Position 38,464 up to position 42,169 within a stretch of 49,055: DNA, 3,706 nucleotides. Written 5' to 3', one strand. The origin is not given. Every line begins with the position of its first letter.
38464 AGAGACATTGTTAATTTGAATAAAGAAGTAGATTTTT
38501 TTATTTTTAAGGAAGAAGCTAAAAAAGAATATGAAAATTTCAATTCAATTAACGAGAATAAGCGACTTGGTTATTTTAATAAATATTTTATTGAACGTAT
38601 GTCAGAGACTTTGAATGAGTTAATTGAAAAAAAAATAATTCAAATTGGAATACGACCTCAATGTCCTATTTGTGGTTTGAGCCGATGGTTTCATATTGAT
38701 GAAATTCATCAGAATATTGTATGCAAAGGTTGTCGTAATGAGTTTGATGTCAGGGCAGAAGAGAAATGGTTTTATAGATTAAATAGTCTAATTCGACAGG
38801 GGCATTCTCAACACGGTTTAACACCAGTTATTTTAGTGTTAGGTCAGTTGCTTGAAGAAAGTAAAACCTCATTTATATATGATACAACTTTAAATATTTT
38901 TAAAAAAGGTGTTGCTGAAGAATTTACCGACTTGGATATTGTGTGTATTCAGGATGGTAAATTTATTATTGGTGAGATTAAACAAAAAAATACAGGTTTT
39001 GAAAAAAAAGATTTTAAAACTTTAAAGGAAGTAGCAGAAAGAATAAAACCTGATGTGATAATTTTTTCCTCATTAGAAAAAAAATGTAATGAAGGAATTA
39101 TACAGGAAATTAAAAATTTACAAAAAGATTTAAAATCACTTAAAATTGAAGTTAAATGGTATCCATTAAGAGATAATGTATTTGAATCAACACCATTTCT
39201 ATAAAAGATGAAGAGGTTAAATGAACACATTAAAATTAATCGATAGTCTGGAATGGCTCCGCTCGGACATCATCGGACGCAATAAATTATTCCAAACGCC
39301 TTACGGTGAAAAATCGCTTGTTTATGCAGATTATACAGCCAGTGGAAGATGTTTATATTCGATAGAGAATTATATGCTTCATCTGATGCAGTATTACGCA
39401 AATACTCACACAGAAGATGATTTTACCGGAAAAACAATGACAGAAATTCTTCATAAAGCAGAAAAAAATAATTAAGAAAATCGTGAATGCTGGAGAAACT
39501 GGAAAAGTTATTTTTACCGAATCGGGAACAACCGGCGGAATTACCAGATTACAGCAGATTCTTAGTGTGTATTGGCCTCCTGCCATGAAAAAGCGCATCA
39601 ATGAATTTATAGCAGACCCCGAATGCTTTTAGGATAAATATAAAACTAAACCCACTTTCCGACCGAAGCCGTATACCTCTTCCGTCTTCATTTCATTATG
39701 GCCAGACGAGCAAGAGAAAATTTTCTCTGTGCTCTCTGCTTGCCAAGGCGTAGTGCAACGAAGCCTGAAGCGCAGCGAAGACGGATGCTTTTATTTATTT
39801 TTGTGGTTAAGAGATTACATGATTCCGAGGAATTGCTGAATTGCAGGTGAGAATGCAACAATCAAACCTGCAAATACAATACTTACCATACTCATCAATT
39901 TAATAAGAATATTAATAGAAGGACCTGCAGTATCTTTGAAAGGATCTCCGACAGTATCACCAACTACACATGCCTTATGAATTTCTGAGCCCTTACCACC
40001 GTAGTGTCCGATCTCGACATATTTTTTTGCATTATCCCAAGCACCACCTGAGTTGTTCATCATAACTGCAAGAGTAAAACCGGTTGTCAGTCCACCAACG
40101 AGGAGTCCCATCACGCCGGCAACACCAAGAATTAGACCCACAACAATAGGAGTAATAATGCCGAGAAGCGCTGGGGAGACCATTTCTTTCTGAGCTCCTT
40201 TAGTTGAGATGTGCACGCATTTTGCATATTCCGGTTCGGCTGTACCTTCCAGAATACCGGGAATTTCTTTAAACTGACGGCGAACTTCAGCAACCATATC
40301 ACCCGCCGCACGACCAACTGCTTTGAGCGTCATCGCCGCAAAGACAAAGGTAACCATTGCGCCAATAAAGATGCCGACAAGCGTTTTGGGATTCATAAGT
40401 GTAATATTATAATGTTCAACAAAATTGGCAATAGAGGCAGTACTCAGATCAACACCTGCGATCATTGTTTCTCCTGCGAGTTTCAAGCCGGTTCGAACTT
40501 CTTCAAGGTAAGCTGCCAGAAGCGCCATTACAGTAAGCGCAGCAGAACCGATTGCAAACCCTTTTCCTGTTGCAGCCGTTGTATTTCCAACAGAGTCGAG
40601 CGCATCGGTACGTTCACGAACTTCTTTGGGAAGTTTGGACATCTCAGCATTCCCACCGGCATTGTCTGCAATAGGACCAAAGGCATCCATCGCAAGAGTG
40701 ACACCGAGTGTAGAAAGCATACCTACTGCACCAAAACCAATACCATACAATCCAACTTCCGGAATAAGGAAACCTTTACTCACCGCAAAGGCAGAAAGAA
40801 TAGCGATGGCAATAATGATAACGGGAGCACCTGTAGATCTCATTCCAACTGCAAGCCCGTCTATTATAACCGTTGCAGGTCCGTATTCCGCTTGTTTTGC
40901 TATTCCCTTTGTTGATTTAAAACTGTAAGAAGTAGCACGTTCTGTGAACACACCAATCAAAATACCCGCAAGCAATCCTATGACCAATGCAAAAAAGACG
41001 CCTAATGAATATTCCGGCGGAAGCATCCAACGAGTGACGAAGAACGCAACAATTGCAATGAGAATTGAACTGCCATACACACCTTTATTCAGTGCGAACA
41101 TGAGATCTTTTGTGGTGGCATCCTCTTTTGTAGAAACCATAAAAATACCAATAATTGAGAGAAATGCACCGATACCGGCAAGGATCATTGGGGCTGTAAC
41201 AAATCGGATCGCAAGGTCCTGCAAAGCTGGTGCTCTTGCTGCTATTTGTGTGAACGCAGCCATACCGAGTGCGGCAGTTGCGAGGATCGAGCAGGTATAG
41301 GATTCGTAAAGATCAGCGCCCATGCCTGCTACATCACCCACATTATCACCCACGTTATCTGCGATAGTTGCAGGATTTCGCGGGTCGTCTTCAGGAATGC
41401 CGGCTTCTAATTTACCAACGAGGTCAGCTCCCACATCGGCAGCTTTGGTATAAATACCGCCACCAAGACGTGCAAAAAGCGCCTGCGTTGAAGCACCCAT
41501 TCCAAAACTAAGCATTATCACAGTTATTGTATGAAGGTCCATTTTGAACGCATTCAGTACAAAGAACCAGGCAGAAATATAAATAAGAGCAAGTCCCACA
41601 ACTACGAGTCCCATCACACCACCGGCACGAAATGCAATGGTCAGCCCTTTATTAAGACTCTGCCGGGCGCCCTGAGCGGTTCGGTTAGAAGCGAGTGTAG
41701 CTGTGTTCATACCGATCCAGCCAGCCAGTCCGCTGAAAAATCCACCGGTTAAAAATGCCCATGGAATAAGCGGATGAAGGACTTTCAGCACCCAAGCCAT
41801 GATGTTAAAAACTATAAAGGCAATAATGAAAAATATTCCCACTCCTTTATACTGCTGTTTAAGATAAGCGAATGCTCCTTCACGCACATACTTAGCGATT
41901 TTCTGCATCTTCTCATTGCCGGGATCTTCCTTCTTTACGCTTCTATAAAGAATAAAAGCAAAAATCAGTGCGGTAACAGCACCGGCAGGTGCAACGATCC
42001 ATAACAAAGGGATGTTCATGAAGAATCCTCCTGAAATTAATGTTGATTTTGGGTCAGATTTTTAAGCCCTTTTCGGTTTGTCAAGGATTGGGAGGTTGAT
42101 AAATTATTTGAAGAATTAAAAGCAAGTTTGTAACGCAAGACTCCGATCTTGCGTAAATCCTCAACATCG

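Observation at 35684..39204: Uncharacterised two-gene cassette: PF01637-like NTPase plus 791-aa Zn-ribbon / PD-(D/E)xK-like protein (candidate novel defence-type system)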

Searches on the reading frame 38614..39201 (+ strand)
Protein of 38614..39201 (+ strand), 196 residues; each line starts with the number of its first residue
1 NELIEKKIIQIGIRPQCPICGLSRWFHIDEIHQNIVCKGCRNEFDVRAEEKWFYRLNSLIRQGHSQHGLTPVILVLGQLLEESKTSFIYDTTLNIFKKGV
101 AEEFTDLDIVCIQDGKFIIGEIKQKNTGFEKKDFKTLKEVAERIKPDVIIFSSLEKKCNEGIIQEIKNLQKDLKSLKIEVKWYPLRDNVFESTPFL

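Call 51: search_solved_structures(query=A3, max_evalue=10, show_alignments=2)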
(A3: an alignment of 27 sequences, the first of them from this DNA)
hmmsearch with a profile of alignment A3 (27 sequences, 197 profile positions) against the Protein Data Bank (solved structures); distinct sequences matched with E-value up to 10: 11.
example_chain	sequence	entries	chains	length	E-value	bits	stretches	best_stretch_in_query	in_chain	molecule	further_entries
6y2z_A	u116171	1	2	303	0.21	14.1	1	131-177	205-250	Signal recognition particle 54 kDa protein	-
6y30_A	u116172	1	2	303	0.22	14.1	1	131-177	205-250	Signal recognition particle 54 kDa protein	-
7nfx_x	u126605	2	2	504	0.22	14.1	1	131-177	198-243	Signal recognition particle 54 kDa protein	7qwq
6y32_A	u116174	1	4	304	0.22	14.1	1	131-177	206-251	Signal recognition particle 54 kDa protein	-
6y31_A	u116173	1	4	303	0.22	14.1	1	131-177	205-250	Signal recognition particle 54 kDa protein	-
4ue5_D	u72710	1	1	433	0.4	13.3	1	131-177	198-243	SIGNAL RECOGNITION PARTICLE 54 KDA PROTEIN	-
6r6g_AB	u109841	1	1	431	0.4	13.3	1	131-177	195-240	Signal recognition particle 54 kDa protein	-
3jaj_z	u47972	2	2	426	0.4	13.2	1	131-177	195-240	SRP54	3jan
5l3q_A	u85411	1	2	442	0.41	13.2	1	131-177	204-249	Signal recognition particle 54 kDa protein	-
2j37_W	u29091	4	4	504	0.48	13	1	131-176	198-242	SIGNAL RECOGNITION PARTICLE 54 KDA PROTEIN (SRP54) | Signal recognition particle 54 kDa protein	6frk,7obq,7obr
3dm9_B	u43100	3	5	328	1.6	11.3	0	135-163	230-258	Signal recognition particle receptor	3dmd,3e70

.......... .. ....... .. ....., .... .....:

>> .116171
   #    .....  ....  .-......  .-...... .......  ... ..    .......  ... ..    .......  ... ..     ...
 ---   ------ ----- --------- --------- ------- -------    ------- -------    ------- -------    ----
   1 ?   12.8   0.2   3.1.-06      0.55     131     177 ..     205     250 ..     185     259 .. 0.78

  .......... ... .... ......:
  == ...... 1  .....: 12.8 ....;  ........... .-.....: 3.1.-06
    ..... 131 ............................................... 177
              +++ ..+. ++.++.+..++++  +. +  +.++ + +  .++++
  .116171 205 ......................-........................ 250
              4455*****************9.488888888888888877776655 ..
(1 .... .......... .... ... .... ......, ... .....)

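Call 62: predict_structure(alignment_id=A3)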
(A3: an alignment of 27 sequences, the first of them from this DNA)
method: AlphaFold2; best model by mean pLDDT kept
length: 196 residues; sequences in the alignment: 27
mean_pLDDT: 89.1   pTM: 0.74
mean pLDDT of the five models: 89.1, 88.1, 87.5, 86.4, 83.2
residues with pLDDT >= 90: 118; 70-90: 67; 50-70: 9; < 50: 2
segments of 3 or more residues with pLDDT < 50: none
pLDDT, mean of each block of 10 residues (from residue 1): 83 91 82 80 87 86 80 92 92 87 92 97 94 97 97 92 98 98 88 55
secondary structure, 60 per line:
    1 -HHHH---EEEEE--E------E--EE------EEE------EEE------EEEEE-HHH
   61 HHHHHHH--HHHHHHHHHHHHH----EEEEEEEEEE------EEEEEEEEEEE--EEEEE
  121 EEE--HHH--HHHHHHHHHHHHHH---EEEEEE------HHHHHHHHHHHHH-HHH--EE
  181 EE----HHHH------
elements in order: H2-5 E9-13 E34-36 E43-45 E52-56 H58-67 H70-82 E87-96 E103-113 E116-123 H131-144 E148-153 H160-172 E179-182 H187-190

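Call 64: fold_search(model_id=the predicted structure, library=pdb)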
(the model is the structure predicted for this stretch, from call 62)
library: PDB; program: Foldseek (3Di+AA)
matches with E <= 10: 1584; with E <= 0.001: 3
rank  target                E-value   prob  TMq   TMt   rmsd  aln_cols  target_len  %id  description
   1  8bao_B                2.8e-05  1.00  0.44  0.25   9.7       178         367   12  Dysgonamonadaceae bacterium CRISPR ancillary nuclease 2 (released 2022-11-30)
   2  8bao_A                6.0e-05  1.00  0.44  0.25   9.2       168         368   12  Dysgonamonadaceae bacterium CRISPR ancillary nuclease 2 (released 2022-11-30)
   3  7e8r                  6.4e-05  1.00  0.35  0.22   5.8       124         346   14  EcoT38I restriction endonuclease (released 2022-03-02)
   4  1xmx                  4.9e-03  1.00  0.44  0.25   4.6       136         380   14  Crystal structure of protein VC1899 from Vibrio cholerae (released 2004-11-16)
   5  8q3y_A                1.4e-02  0.98  0.39  0.20   5.6       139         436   17  Crystal structure of apo Can2 from Thermoanaerobacter brockii (released 2023-11-22)
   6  9a8d                  1.4e-02  0.30  0.19  0.07  21.2       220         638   12  Integrative model of SARS-CoV-2 Replicase polyprotein 1ab (released 2024-02-16)
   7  9u49_A                1.8e-02  0.96  0.40  0.22   6.9       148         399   14  crystal structure of Cdn1 in complex with cA4 (released 2026-02-04)
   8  1xex_B                2.0e-02  0.54  0.23  0.26  15.5       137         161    7  Structural biochemistry of ATP-driven dimerization and DNA stimulated activation of SMC ATPases. (released 2004-12-07)
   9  8zx1_A                2.2e-02  0.28  0.25  0.16  16.6       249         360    9  Cryo-EM structure of E.coli spermidine transporter PotABC in nanodisc (released 2024-10-09)
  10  4s02                  2.3e-02  0.60  0.23  0.30  11.8       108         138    9  Biphenylalanine modified threonyl-tRNA synthetase from Pyrococcus abyssi: I11BIF, F42W, Y79A, and F123Y mutant (released 2015-03-18)
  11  6p4o_B                2.7e-02  0.35  0.29  0.14  15.4       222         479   13  Complex of XPB helicase with Bax1 endonuclease from Sulfurisphaera tokodaii at 3.15 Angstroms resolution (released 2020-06-03)
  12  7b0u_0                3.0e-02  0.72  0.27  0.20  10.8       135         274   10  Stressosome complex from Listeria innocua (released 2021-12-01)
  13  8q44_B                3.7e-02  0.95  0.39  0.21   5.6       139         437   18  Crystal structure of cA4-bound Can2 (E364R) in complex with oligo-T DNA (released 2023-11-22)
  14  6p4w_D                3.7e-02  0.33  0.28  0.17  15.3       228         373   11  XPB helicase in a complex with truncated Bax1 from Sulfurisphaera tokodaii at 2.96 Angstrom resolution (released 2020-06-03)
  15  1f2u_B                3.7e-02  0.21  0.19  0.22  17.1       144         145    8  Crystal Structure of RAD50 ABC-ATPase (released 2000-08-02)
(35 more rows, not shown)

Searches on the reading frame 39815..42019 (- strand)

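Call 35: search_protein_families(library=pfam, proteins=[window:39815-42019:-], max_evalue=0.01)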
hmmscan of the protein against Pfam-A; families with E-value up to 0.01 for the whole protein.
window:39815-42019:- (734 aa): 1 family
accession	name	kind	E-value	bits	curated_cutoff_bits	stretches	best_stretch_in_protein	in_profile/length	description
PF03030.21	H_PPase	-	2.9e-262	872.5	29.7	1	15-716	1-645/645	Inorganic H+ pyrophosphatase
